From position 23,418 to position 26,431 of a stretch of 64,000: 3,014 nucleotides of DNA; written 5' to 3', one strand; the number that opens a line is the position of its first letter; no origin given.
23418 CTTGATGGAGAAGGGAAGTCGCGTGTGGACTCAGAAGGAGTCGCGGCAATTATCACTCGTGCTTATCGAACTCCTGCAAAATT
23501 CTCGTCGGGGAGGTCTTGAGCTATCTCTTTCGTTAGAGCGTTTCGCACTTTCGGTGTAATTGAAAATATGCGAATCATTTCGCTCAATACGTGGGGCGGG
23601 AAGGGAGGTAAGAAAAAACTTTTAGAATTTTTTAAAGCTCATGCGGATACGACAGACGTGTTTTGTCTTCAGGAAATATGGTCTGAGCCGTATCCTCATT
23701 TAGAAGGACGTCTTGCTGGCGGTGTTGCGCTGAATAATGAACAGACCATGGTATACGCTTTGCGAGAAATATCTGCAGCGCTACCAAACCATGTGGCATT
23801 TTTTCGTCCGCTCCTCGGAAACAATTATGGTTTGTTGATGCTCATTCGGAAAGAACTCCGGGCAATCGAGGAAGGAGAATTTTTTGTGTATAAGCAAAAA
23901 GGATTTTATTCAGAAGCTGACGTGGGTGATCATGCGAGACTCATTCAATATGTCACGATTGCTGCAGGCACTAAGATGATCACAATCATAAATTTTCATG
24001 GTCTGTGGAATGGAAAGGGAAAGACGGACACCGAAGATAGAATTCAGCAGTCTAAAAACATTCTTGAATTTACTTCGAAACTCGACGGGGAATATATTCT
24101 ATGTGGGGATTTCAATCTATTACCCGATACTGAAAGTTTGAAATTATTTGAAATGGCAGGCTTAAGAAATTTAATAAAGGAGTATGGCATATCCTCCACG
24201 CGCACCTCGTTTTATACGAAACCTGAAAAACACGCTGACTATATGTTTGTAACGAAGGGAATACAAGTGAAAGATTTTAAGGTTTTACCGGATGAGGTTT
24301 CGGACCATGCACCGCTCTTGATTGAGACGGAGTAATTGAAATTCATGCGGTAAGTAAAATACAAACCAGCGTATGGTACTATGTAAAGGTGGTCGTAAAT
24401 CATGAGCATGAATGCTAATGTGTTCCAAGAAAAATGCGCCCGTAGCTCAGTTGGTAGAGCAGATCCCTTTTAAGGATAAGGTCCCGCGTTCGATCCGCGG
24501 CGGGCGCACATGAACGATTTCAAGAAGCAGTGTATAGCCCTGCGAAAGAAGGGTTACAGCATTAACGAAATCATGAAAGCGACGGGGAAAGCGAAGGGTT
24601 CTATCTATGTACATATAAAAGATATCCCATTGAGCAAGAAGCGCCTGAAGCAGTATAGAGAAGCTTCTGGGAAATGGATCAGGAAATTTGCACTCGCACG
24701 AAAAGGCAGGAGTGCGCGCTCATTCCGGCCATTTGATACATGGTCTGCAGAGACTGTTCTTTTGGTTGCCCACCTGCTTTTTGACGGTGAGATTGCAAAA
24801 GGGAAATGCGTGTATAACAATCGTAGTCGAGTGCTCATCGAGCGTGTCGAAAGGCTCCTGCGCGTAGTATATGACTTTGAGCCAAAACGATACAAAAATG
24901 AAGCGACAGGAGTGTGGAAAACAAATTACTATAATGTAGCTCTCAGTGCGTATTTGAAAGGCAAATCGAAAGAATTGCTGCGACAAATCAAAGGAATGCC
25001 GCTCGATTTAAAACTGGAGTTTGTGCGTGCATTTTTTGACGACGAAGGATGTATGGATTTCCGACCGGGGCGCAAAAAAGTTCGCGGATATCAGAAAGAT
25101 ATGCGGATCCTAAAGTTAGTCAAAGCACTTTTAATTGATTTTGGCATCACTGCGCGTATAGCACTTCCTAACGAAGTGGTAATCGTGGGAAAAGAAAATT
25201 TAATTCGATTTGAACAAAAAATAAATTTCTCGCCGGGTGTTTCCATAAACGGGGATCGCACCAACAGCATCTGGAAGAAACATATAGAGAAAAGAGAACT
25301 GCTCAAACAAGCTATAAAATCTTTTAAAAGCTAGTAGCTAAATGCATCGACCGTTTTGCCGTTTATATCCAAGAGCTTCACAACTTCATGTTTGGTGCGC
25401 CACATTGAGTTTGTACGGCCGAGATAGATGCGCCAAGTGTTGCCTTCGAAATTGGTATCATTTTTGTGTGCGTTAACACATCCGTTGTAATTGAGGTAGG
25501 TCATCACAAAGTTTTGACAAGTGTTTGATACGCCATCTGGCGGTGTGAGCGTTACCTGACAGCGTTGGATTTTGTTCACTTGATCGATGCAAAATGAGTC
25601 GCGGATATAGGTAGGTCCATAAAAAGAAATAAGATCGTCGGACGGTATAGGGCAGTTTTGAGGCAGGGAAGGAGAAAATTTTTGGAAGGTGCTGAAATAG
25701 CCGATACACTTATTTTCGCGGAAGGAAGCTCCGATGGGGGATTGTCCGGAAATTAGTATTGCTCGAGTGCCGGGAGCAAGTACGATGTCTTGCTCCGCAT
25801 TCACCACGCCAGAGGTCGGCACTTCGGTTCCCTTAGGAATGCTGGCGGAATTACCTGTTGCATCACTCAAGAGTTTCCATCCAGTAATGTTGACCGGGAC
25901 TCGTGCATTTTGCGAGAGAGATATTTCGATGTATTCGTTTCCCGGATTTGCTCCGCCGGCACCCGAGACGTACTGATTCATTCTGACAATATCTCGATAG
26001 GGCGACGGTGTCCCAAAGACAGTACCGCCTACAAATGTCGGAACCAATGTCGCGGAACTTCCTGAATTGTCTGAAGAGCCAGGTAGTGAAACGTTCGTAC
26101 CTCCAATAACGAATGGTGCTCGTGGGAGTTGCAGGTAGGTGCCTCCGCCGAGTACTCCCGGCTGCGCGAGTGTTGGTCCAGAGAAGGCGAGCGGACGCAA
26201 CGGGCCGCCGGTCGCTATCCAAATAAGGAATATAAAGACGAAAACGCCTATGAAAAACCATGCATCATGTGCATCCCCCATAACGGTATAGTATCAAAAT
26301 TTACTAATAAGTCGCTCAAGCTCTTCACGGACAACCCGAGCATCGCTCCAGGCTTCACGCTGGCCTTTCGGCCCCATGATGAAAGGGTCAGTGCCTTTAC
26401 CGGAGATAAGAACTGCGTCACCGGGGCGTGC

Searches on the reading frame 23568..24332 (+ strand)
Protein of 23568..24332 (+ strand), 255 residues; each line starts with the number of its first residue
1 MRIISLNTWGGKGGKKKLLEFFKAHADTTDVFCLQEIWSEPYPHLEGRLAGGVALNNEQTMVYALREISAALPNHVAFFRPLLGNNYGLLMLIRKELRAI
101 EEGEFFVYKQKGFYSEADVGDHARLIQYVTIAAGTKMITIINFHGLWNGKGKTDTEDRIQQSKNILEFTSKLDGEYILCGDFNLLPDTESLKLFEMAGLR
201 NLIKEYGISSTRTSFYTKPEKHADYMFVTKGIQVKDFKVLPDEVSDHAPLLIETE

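Call 34: search_protein_families(library=pfam, proteins=[window:23568-24332:+], max_evalue=0.001)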
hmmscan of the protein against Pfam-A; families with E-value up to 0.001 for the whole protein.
window:23568-24332:+ (255 aa): 1 family
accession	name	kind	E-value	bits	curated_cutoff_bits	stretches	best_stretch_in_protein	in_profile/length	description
PF03372.29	Exo_endo_phos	-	2.3e-18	67.2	24.5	1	5-247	2-225/225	Endonuclease/Exonuclease/phosphatase family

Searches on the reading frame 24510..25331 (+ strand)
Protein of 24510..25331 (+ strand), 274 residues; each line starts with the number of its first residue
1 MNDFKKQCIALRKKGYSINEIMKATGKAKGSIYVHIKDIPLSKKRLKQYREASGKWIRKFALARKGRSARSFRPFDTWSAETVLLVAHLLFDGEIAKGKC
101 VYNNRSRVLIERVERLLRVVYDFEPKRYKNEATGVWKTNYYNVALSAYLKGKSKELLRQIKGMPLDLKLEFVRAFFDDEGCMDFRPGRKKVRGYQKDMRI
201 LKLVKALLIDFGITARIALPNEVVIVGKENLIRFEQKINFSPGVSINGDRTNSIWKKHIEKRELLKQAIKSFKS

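Call 34: search_protein_families(library=pfam, proteins=[window:24510-25331:+], max_evalue=0.001)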
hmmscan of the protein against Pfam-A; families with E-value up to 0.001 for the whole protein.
window:24510-25331:+ (274 aa): 1 family
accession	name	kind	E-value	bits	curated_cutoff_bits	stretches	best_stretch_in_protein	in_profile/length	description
PF14528.11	LAGLIDADG_3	-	6e-12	46.1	22.5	1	167-239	2-82/82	LAGLIDADG-like domain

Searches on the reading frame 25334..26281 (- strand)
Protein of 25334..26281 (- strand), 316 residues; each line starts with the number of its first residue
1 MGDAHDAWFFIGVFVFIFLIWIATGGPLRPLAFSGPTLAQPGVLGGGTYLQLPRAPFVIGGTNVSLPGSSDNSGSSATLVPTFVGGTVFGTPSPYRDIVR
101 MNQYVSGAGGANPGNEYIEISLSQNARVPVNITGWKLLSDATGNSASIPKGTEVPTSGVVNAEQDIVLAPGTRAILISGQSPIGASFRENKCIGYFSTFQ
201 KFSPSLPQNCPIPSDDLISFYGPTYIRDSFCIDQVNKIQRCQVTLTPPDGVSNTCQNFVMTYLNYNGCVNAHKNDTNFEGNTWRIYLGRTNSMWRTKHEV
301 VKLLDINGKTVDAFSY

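Call 34: search_protein_families(library=pfam, proteins=[window:25334-26281:-], max_evalue=0.001)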
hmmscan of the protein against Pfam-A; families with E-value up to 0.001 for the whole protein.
window:25334-26281:- (316 aa): 1 family
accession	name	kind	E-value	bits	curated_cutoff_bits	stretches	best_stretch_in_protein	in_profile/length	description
PF00932.25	LTD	-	1.2e-07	32.5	34.3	1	99-174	8-73/109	Lamin Tail Domain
